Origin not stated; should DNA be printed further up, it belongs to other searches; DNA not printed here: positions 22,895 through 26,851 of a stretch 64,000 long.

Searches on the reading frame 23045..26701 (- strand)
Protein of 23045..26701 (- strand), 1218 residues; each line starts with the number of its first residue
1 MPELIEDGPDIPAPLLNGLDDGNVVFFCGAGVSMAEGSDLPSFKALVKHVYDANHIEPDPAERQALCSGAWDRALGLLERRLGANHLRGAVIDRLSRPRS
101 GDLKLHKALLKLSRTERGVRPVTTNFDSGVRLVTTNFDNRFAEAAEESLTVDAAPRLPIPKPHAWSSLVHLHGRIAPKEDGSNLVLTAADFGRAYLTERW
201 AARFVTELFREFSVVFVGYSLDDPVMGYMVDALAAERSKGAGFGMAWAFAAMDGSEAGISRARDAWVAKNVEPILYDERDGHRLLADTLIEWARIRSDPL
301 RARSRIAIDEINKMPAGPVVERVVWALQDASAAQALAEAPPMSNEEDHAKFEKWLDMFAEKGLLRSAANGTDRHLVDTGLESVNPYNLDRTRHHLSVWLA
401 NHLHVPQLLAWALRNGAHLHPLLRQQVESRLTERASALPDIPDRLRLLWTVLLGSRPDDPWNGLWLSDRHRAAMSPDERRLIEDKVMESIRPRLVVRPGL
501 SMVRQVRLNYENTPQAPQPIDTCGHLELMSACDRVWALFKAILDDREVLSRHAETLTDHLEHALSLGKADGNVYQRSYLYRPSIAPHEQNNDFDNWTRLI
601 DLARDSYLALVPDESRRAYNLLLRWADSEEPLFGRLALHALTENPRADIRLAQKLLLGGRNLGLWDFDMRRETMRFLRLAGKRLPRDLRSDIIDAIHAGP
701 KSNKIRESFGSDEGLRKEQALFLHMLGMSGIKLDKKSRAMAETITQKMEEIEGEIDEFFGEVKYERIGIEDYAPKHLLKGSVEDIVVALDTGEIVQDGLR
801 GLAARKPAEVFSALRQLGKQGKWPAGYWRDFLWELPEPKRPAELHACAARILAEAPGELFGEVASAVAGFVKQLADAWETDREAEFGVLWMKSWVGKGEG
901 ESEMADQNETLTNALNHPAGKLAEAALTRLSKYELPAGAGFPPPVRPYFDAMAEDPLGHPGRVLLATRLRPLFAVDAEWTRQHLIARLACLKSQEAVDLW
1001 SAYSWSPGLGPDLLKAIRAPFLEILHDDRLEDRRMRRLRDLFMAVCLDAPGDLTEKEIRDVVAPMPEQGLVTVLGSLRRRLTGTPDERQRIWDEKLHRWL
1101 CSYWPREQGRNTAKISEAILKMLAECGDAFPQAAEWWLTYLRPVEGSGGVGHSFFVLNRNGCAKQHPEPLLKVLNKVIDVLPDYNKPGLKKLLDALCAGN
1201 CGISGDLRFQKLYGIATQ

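Call 10: search_protein_families(library=pfam, proteins=[window:23045-26701:-], max_evalue=0.01)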
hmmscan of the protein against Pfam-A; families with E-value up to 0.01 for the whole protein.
window:23045-26701:- (1218 aa): 1 family
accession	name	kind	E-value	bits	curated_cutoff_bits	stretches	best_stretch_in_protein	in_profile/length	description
PF13289.12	SIR2_2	-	4.5e-20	72.6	24.5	1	132-274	3-141/141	SIR2-like domain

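Call 49: search_protein_families(library=ncbifam, proteins=[window:23045-26701:-], max_evalue=0.01)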
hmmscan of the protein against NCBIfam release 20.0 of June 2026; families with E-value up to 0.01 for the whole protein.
window:23045-26701:- (1218 aa): 1 family
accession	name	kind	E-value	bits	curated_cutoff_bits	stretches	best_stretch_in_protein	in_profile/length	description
NF041818.1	Dsr1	equivalog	1e-204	682.7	1400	1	4-1213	3-1259/1263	anti-phage defense-associated sirtuin Dsr1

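Call 50: search_protein_families(library=padloc, proteins=[window:23045-26701:-], max_evalue=0.001)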
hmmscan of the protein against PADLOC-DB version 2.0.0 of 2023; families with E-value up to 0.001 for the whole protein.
window:23045-26701:- (1218 aa): 5 families
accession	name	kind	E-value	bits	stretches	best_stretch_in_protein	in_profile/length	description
PDLC04167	Dsr1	-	4e-169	562.8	1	4-1215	3-1238/1248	-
PDLC02183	Dsr1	-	3.3e-158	526.7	2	4-341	3-346/1275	-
PDLC04166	Dsr1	-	1.9e-08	30.5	1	132-223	124-210/1227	-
PDLC00407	ThsA1|ThsA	-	0.00071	16.3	0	17-232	15-207/478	STALD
PDLC04968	PDC-S25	-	0.00096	16.3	0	133-224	144-232/517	-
